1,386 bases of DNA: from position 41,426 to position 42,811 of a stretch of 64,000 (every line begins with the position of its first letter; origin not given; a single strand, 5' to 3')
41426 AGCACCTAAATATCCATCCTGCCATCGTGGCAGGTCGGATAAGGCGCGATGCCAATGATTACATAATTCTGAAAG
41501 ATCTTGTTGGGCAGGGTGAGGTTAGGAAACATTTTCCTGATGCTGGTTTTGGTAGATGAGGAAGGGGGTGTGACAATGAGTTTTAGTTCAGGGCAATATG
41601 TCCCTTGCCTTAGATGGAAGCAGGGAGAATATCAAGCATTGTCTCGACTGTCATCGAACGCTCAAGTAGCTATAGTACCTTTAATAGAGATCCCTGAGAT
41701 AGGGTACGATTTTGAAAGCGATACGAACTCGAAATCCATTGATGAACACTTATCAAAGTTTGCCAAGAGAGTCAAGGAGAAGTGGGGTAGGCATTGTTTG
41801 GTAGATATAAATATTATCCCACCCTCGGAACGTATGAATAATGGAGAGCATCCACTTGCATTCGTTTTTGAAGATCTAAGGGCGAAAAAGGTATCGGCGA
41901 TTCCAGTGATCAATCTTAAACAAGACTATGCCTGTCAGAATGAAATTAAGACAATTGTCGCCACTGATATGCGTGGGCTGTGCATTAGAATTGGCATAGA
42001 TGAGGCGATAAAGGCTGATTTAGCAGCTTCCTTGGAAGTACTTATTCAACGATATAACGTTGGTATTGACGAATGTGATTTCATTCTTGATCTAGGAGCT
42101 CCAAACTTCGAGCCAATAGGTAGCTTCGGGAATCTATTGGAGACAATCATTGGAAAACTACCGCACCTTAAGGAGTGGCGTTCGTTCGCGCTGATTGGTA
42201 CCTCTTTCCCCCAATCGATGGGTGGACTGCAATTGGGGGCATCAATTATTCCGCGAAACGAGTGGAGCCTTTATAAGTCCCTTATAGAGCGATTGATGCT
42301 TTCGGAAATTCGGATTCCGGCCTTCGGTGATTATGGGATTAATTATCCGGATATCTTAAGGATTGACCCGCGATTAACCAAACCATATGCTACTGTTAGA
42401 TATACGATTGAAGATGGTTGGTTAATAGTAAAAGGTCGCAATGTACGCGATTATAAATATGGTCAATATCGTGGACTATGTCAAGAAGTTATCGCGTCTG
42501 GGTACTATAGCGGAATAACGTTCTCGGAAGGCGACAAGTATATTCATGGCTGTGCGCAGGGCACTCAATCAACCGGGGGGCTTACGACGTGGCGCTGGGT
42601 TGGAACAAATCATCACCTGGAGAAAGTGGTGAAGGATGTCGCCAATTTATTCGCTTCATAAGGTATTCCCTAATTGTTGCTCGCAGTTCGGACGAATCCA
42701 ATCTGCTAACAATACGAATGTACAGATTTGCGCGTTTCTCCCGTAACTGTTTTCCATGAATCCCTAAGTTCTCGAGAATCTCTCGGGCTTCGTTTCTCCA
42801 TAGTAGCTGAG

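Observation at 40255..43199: Candidate uncharacterised conflict/defence module: XRE-HTH/ImmA-IrrE peptidase, Beta-protein (sce7725-like) and sce7726-like PD-(D/E)xK nuclease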

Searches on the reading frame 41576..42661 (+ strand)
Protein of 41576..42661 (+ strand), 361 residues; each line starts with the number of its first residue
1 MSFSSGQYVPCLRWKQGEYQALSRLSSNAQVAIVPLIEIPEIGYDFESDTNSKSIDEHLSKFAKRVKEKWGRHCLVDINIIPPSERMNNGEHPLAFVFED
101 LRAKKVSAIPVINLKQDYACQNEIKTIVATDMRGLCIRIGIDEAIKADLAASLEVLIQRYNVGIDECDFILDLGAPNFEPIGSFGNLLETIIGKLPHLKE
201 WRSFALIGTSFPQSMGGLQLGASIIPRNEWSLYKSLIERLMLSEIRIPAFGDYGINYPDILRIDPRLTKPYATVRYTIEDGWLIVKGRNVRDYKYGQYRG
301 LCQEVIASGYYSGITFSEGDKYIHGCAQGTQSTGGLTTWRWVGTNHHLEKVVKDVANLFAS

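Call 3: search_protein_families(library=pfam, proteins=[window:41576-42661:+], max_evalue=0.01)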
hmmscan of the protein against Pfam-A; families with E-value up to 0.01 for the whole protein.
window:41576-42661:+ (361 aa): 1 family
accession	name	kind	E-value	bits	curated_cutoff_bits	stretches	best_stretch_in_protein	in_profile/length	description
PF14350.11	Beta_protein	-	3.9e-83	280.2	27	1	8-352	1-341/342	Beta protein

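Call 4: search_protein_families(library=ncbifam, proteins=[window:41576-42661:+], max_evalue=0.01)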
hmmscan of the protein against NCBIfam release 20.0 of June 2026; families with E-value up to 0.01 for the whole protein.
window:41576-42661:+ (361 aa): 0 families

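Call 5: search_protein_families(library=padloc, proteins=[window:41576-42661:+], max_evalue=0.01)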
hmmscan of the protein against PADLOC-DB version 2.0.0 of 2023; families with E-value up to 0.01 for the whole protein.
window:41576-42661:+ (361 aa): 4 families
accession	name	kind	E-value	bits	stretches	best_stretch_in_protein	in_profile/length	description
PDLC03984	PD-Lambda-2_C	-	8.8e-54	181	1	7-357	4-363/377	-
PDLC03983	PD-Lambda-2_C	-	3.9e-51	172.2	1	8-359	7-355/374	-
PDLC03985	PD-Lambda-2_C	-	3.2e-16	58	1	7-174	4-180/192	-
PDLC02985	beta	-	2.5e-07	27.8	1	2-40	4-42/355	-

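Call 29: find_homologous_proteins(query=window:41576-42661:+)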
Query window:41576-42661:+ (361 aa): 741 proteins with E <= 0.001 among 3433 candidates; the best 120 are listed.
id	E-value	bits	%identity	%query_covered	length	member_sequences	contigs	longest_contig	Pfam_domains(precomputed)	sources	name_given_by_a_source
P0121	6.4e-246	833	100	100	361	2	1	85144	PF14350.12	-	-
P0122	5.2e-202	689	83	99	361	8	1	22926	PF14350.12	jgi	-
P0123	8.6e-194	662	79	99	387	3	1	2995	PF14350.12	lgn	-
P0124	2.3e-193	660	80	99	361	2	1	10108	PF14350.12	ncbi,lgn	ncbi:MAG: beta family protein [Dehalococcoidia bacterium]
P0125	6.0e-193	659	80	99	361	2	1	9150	PF14350.12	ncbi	-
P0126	2.8e-178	610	74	100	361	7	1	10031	PF14350.12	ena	-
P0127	2.5e-177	607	73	100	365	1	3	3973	PF14350.12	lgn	-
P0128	1.3e-176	605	73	100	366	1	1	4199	PF14350.12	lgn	-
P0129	1.3e-172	592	71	100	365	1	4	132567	PF14350.12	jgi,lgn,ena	jgi:hypothetical protein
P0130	4.3e-171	587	71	100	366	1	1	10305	PF14350.12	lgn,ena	-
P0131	5.8e-171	586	70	100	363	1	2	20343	PF14350.12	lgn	-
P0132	7.8e-168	576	69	99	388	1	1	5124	PF14350.12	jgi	jgi:hypothetical protein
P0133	1.1e-162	559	67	100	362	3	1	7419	PF14350.12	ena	-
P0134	1.9e-161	555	65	100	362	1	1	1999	PF14350.12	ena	-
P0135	1.3e-160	552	67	99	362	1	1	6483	PF14350.12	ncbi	-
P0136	8.7e-159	546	66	99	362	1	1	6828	PF14350.12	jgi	jgi:hypothetical protein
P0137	7.6e-157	540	66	100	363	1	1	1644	PF14350.12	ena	-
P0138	4.4e-155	534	64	99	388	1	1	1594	PF14350.12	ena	-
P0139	5.3e-155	534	64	99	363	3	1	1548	PF14350.12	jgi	jgi:hypothetical protein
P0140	4.0e-153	528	64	100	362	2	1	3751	PF14350.12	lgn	-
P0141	1.1e-151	523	64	99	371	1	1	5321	PF14350.12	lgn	-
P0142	1.5e-150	519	63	100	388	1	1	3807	PF14350.12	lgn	-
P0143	9.2e-150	517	63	100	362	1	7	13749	PF14350.12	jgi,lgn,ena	-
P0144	1.6e-149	516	62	100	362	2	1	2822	PF14350.12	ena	-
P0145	1.7e-149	516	66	100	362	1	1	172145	PF14350.12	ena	-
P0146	1.2e-148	513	62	100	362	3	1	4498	PF14350.12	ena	-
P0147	3.1e-148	512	62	100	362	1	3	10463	PF14350.12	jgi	jgi:hypothetical protein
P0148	5.3e-148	511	62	100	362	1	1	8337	PF14350.12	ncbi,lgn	-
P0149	1.6e-146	506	61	100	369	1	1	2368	PF14350.12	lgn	-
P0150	3.3e-146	505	61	100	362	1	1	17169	PF14350.12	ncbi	-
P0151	1.9e-145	502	62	97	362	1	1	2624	PF14350.12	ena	-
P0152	3.7e-144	498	61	99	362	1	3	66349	PF14350.12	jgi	-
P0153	3.8e-144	498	60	100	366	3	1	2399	PF14350.12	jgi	jgi:hypothetical protein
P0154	1.2e-143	497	59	100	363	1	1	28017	PF14350.12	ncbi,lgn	ncbi:MAG: beta family protein [bacterium]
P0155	1.5e-143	496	61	98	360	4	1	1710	PF14350.12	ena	-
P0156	1.9e-143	496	61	100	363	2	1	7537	PF14350.12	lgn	-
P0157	4.6e-143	495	59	100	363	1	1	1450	PF14350.12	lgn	-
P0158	4.2e-142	491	59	100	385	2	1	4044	PF14350.12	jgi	-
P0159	2.1e-141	489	60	100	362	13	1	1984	PF14350.12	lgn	-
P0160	6.1e-140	484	59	100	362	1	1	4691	PF14350.12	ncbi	-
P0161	1.8e-139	483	58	100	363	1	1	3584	PF14350.12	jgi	-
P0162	3.5e-139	482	59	100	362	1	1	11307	PF14350.12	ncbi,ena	-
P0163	5.9e-139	481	59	98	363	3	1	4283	PF14350.12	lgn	-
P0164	1.4e-138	480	59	100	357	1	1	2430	PF14350.12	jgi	-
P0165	2.0e-138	479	60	99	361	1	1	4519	PF14350.12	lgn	-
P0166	2.2e-137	476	57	100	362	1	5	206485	PF14350.12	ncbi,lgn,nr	ncbi:MAG: beta family protein [Anaerolineaceae bacterium]|nr:beta family protein [Anaerolineaceae ba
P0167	1.1e-136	474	57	98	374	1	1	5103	PF14350.12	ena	-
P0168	6.5e-136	471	57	100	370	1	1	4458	PF14350.12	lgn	-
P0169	7.0e-136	471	57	100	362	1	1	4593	PF14350.12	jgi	jgi:hypothetical protein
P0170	2.2e-135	469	56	100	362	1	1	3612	PF14350.12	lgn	-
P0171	7.5e-135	468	56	99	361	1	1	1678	PF14350.12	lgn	-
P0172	4.1e-134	465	57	98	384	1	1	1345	PF14350.12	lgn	-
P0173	7.5e-134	464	55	100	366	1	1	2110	PF14350.12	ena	-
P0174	4.0e-133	462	56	98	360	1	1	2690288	PF14350.12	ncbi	ncbi:MAG: beta family protein [Anaerolineaceae bacterium]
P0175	7.2e-133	461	57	100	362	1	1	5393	PF14350.12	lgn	-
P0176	8.1e-133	461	58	100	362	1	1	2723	PF14350.12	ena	-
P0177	9.2e-133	461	53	100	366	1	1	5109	PF14350.12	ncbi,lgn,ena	-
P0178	1.5e-131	457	57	98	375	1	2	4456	PF14350.12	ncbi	-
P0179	1.6e-131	457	56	100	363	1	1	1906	PF14350.12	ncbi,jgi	-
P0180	2.7e-131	456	56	98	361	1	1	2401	PF14350.12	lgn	-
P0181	2.7e-131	456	56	100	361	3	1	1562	PF14350.12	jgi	jgi:hypothetical protein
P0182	2.8e-131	456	54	100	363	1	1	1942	PF14350.12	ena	-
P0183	7.1e-131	455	57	100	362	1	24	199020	PF14350.12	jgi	jgi:hypothetical protein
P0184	8.1e-131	454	56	100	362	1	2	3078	PF14350.12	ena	-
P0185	1.2e-130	454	54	100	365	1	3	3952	PF14350.12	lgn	-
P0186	2.3e-130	453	55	98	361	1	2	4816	PF14350.12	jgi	jgi:hypothetical protein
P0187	4.1e-130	452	56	100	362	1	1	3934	PF14350.12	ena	-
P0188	4.6e-130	452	55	100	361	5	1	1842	PF14350.12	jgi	jgi:hypothetical protein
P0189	4.9e-130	452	54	100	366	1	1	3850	PF14350.12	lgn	-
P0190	5.9e-130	451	52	100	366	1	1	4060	PF14350.12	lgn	-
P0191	6.3e-130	451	55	100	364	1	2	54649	PF14350.12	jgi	jgi:Beta protein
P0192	6.5e-130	451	53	100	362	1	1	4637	PF14350.12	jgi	-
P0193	1.6e-129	450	53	100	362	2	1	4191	PF14350.12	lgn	-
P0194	1.7e-129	450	54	100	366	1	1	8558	PF14350.12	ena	-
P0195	2.4e-129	449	55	100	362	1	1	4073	PF14350.12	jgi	jgi:hypothetical protein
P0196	3.2e-129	449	55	100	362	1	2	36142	PF14350.12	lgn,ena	-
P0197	3.9e-129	449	53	100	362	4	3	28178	PF14350.12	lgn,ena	-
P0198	8.4e-129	448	56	97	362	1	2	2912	PF14350.12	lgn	-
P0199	1.2e-128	447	54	100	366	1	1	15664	PF14350.12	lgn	-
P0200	1.3e-128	447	54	98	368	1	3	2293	PF14350.12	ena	-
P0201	1.5e-128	447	54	100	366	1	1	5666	PF14350.12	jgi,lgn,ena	-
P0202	2.1e-128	446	51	100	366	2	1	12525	PF14350.12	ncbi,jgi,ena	-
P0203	2.3e-128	446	53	99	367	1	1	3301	PF14350.12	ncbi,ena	-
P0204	2.6e-128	446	55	100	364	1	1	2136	PF14350.12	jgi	jgi:hypothetical protein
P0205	3.0e-128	446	54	100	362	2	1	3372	PF14350.12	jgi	-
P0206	3.2e-128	446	55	100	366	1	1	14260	PF14350.12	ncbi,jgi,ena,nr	ncbi:MAG TPA: beta family protein [Thermoguttaceae bacterium]|nr:beta family protein [Thermoguttacea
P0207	1.1e-127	444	57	97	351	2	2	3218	PF14350.12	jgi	jgi:hypothetical protein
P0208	1.2e-127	444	54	100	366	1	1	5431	PF14350.12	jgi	-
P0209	1.2e-127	444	53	99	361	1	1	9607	PF14350.12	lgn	-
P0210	1.5e-127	444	55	98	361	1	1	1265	PF14350.12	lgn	-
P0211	1.7e-127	443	56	98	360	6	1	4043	PF14350.12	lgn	-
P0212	2.1e-127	443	53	100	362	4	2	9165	PF14350.12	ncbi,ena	-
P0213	2.7e-127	443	54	100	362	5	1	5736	PF14350.12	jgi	-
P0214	3.6e-127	442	55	100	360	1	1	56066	PF14350.12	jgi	jgi:hypothetical protein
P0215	5.5e-127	442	54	100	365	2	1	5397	PF14350.12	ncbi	-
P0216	5.8e-127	442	54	100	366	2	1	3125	PF14350.12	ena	-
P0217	5.9e-127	442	53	100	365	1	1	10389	PF14350.12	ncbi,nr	ncbi:MAG: beta family protein [Candidatus Sumerlaeota bacterium]|nr:beta family protein [Candidatus 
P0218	7.4e-127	441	53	100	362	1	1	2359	PF14350.12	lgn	-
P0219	7.6e-127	441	53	98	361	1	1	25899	PF14350.12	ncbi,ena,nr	ncbi:MAG: beta family protein [Anaerolineae bacterium]|nr:beta family protein [Anaerolineae bacteriu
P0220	8.2e-127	441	54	100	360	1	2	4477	PF14350.12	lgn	-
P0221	1.3e-126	440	52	100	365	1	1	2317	PF14350.12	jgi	jgi:hypothetical protein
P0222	1.4e-126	440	56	97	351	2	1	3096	PF14350.12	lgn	-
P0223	3.1e-126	439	52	100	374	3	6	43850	PF14350.12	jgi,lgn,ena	jgi:hypothetical protein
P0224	4.3e-126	439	53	100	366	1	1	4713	PF14350.12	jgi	jgi:hypothetical protein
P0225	4.3e-126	439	55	98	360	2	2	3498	PF14350.12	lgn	-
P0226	5.1e-126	439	53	100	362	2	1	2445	PF14350.12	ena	-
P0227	5.3e-126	438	53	100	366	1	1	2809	PF14350.12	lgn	-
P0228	6.6e-126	438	52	100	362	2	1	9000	PF14350.12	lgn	-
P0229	8.9e-126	438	52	98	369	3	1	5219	PF14350.12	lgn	-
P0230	1.1e-125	437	51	100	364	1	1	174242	PF14350.12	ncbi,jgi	-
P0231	1.3e-125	437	55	99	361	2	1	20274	PF14350.12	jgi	jgi:hypothetical protein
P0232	1.6e-125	437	54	100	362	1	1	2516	PF14350.12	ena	-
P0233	1.7e-125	437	53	99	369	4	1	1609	PF14350.12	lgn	-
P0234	1.9e-125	437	54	98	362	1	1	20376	PF14350.12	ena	-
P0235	2.8e-125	436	55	97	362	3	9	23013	PF14350.12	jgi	jgi:hypothetical protein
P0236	2.9e-125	436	53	100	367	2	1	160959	PF14350.12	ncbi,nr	ncbi:MAG: beta family protein [Sedimentisphaerales bacterium]|nr:beta family protein [Sedimentisphae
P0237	3.1e-125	436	51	100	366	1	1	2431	PF14350.12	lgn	-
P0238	3.6e-125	436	51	100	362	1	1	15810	PF14350.12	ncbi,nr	ncbi:MAG: beta family protein [Candidatus Hydrogenedentes bacterium]|nr:beta family protein [Candida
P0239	3.7e-125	436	53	100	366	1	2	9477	PF14350.12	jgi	jgi:hypothetical protein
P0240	3.9e-125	436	53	100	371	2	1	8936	PF14350.12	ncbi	-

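Call 31: find_related_loci(query=A1, collection=genome_contigs, flank=7000)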
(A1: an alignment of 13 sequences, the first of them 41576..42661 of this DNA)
Query A1 (361 aa) in genome_contigs; peptide patterns used: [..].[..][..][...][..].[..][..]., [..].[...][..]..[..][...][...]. (x = any residue, [..] = any of these).
166 stretches matched a pattern; 122 encode a relative of the query (tblastn E <= 1e-3); the best 80 are kept; 80 distinct loci.
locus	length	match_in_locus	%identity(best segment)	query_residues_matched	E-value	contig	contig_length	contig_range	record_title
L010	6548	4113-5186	83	1-358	0e+0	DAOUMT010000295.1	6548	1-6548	MAG TPA_asm: Dehalococcoidia bacterium isolate W92_261 k127_1055772, whole genome shotgun sequence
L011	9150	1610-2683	79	1-358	0e+0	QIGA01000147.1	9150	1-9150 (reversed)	MAG: Chloroflexi bacterium isolate SZUA-161 Ga0063294_10004630, whole genome shotgun sequence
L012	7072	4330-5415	51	1-361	3e-135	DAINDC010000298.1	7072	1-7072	MAG TPA_asm: Fibrobacterota bacterium isolate CTOTU41470 NODE_12218_length_7072_cov_3.629329, whole genome shotgun seque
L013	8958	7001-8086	53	1-361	3e-133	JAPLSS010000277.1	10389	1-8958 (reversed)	MAG: Candidatus Sumerlaeota bacterium isolate LacPavin_0920_SED5_MAG_64_9 LacPavin_0920_SED5_scaffold_1272946, whole gen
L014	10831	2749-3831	54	1-361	4e-133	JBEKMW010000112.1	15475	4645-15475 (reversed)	MAG: Verrucomicrobiota bacterium isolate SPRUCE 402 SPRUCE_402_112, whole genome shotgun sequence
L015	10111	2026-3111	53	1-361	7e-133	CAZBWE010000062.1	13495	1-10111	MAG TPA_asm: uncultured Pirellulales bacterium isolate binchicken_co100_40 genome assembly, contig: NODE_7241_length_134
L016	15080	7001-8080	51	1-361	3e-132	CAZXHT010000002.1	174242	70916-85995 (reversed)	MAG TPA_asm: uncultured Myxococcales bacterium isolate binchicken_co100_415 genome assembly, contig: NODE_43_length_1742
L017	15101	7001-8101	53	4-361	5e-132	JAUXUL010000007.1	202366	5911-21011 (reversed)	MAG: Anaerolineales bacterium isolate C15_concoct.bin.116_sub C15_k141_415852, whole genome shotgun sequence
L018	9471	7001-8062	54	8-360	2e-131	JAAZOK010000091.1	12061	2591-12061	MAG: Chloroflexota bacterium isolate AS27yjCOA_56 129693_AS27, whole genome shotgun sequence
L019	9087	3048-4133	53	1-361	2e-131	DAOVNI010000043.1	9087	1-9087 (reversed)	MAG TPA_asm: Phycisphaerae bacterium isolate CSMAG_1493 CSMAG_1493_k141_1472538_length_9087_cov_32.8317, whole genome sh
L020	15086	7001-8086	51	1-361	2e-130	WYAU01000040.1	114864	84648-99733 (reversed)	MAG: Candidatus Brocadia sp. isolate AMX1 k127_265510, whole genome shotgun sequence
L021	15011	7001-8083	51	1-360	1e-131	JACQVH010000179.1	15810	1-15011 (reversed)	MAG: Candidatus Hydrogenedentota bacterium isolate NC_groundwater_1458_Ag_S-0.65um_59_18 S_p65_S5_coassembly_k141_325217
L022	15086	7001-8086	52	1-361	3e-128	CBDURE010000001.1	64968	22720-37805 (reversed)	MAG TPA_asm: uncultured bacterium isolate SRR22302362_metabat2_46 genome assembly, contig: ERZ25746724.115, whole genome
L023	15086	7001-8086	53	1-360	3e-128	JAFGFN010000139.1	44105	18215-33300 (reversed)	MAG: Candidatus Sumerlaeota bacterium isolate Zod_Metabat.1318 k87_9031288, whole genome shotgun sequence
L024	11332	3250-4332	50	1-361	2e-127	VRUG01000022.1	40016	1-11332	MAG: Planctomycetota bacterium isolate MohnsGC08_bin181 NODE_23_length_40016_cov_15.825985, whole genome shotgun sequenc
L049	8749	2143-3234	40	1-360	8e-92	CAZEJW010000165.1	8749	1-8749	MAG TPA_asm: uncultured Leptospirales bacterium isolate binchicken_co42_224 genome assembly, contig: NODE_14044_length_8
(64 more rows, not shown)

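Call 48: search_solved_structures(query=A2, max_evalue=10, show_alignments=1)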
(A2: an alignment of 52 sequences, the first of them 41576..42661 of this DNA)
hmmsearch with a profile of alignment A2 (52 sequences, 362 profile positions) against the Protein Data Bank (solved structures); distinct sequences matched with E-value up to 10: 1.
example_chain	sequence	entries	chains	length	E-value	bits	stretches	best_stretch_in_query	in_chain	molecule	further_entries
8cml_C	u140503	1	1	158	1.5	10.8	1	257-314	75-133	Nanobody UNbC5-1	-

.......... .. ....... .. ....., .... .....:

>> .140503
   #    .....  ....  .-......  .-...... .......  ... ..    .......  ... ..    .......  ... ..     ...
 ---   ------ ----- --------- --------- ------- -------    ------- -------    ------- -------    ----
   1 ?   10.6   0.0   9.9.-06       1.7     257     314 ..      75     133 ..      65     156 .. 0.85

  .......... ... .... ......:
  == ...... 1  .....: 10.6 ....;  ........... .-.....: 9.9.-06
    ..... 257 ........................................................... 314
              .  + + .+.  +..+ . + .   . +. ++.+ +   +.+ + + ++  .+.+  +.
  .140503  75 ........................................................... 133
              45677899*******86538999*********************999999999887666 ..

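Call 56: predict_structure(alignment_id=A2)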
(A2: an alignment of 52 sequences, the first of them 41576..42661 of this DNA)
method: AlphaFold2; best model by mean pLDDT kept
length: 361 residues; sequences in the alignment: 52
mean_pLDDT: 94.0   pTM: 0.92
mean pLDDT of the five models: 94.0, 94.0, 92.4, 91.4, 91.3
residues with pLDDT >= 90: 306; 70-90: 55; 50-70: 0; < 50: 0
segments of 3 or more residues with pLDDT < 50: none
pLDDT, mean of each block of 10 residues (from residue 1): 92 91 96 96 85 92 95 94 92 96 96 91 95 96 95 94 95 95 96 96 97 89 96 97 97 88 82 95 96 95 97 98 98 93 97 95 84
secondary structure, 60 per line:
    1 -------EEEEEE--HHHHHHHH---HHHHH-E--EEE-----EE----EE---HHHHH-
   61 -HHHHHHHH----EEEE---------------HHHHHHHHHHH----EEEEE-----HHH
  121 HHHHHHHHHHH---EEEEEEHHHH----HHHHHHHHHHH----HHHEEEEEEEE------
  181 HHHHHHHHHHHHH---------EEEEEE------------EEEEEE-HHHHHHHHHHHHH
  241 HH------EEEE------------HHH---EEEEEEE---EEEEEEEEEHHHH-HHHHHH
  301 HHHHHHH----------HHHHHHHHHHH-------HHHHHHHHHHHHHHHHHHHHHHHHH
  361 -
elements in order: E8-13 H16-23 H27-31 E36-38 H55-59 H62-69 E74-77 H93-103 E108-112 H118-131 E135-140 H141-144 H149-159 E167-174 H181-193 E203-208 E221-226 H228-242 E249-252 E271-277 E281-289 H290-293 H295-307 H318-328 H336-360

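Call 59: fold_search(model_id=the predicted structure, library=pdb)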
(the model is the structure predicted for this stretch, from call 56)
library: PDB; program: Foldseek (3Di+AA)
matches with E <= 10: 1626; with E <= 0.001: 12
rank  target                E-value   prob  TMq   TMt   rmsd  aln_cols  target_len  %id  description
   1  2gft_A                3.8e-05  1.00  0.37  0.35   8.1       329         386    9  Crystal structure of the E263A nucleophile mutant of Bacillus licheniformis endo-beta-1,4-galactanase in complex with  (released 2006-06-13)
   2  8k7m_A                9.2e-05  1.00  0.35  0.50   8.3       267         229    9  De novo design protein -T01 (released 2024-07-31)
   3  4jn6_A                3.7e-04  0.97  0.32  0.33  16.3       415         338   10  Crystal Structure of the Aldolase-Dehydrogenase Complex from Mycobacterium tuberculosis HRv37 (released 2013-05-08)
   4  2dzv_B                4.7e-04  1.00  0.38  0.52   7.4       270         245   11  Structure of mutant tryptophan synthase alpha-subunit (D146A) from a hyperthermophile, Pyrococcus furiosus (released 2007-08-28)
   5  2dzu_B                5.0e-04  1.00  0.39  0.53   6.6       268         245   12  Structure of mutant tryptophan synthase alpha-subunit (D110N) from a hyperthermophile, Pyrococcus furiosus (released 2007-08-28)
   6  1ur0_A                5.9e-04  1.00  0.37  0.35   7.9       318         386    9  The structure of endo-beta-1,4-galactanase from Bacillus licheniformis in complex with two oligosaccharide products. (released 2004-10-20)
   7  1ur0_B                7.5e-04  1.00  0.37  0.35   7.9       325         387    9  The structure of endo-beta-1,4-galactanase from Bacillus licheniformis in complex with two oligosaccharide products. (released 2004-10-20)
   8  2dzp_A                8.4e-04  1.00  0.38  0.52   7.7       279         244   13  Structure of mutant tryptophan synthase alpha-subunit (D17N) from a hyperthermophile, Pyrococcus furiosus (released 2007-08-28)
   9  6dao_B                8.4e-04  0.97  0.26  0.28  10.9       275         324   10  NahE WT selenomethionine (released 2019-05-08)
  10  2y0f_A                8.9e-04  1.00  0.36  0.33   7.8       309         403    9  STRUCTURE OF GCPE (IspG) FROM THERMUS THERMOPHILUS HB27 (released 2011-01-26)
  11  8k7m_B                9.5e-04  1.00  0.34  0.49   8.9       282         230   10  De novo design protein -T01 (released 2024-07-31)
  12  6bka                  9.5e-04  0.85  0.32  0.31  13.1       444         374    8  Crystal Structure of Nitronate Monooxygenase from Cyberlindnera saturnus (released 2018-02-14)
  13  5voo_E                1.1e-03  1.00  0.40  0.49   8.9       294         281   11  Methionine synthase folate-binding domain with methyltetrahydrofolate from Thermus thermophilus HB8 (released 2018-01-17)
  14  7drd_G                1.1e-03  0.99  0.32  0.40   8.7       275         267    9  Cryo-EM structure of DgpB-C at 2.85 angstrom resolution (released 2021-12-08)
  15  7qy3_A                1.1e-03  0.89  0.25  0.31  12.3       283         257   11  Crystal structure of the halohydrin dehalogenase HheG D114C mutant cross-linked with BMOE (released 2022-03-09)
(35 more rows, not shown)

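Call 76: find_encoding_contigs(protein=P0129, flank=9000, max_places=1)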
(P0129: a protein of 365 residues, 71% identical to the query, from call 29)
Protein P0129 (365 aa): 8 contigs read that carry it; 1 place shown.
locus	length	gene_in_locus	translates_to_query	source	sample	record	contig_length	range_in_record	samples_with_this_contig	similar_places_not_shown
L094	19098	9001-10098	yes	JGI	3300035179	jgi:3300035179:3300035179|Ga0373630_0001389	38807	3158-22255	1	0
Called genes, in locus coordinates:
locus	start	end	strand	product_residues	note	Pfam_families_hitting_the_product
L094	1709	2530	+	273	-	PF01678:DAP_epimerase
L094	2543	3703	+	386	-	PF00155:Aminotran_1_2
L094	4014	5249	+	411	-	PF00909:Ammonium_transp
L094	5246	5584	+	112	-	PF00543:P-II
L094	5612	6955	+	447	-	PF03951:Gln-synt_N, PF00120:Gln-synt_C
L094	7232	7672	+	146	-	PF22014:DUF6932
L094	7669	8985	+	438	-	PF01381:HTH_3, PF13443:HTH_26 (weak), PF13560:HTH_31 (weak), PF06114:Peptidase_M78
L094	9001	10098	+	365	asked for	PF14350:Beta_protein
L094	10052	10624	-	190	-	PF26915:Phage_P4_cII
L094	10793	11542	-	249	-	PF13507:GATase_5, PF01965:DJ-1_PfpI (weak), PF07685:GATase_3 (weak)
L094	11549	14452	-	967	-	PF02700:PurS, PF18072:FGAR-AT_linker, PF00586:AIRS, PF02769:AIRS_C, PF00586:AIRS (weak), PF02769:AIRS_C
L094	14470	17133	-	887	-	PF13522:GATase_6 (faint), PF01493:GXGXG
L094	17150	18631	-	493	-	PF01645:Glu_synthase, PF00478:IMPDH (weak), PF03060:NMO (weak), PF01070:FMN_dh (weak)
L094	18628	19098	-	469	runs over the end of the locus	PF12837:Fer4_6 (faint), PF12838:Fer4_7 (faint), PF13187:Fer4_9 (weak), PF13237:Fer4_10 (weak), PF13484:Fer4_16 (faint), PF14697:Fer4_21 (weak), PF01645:Glu_synthase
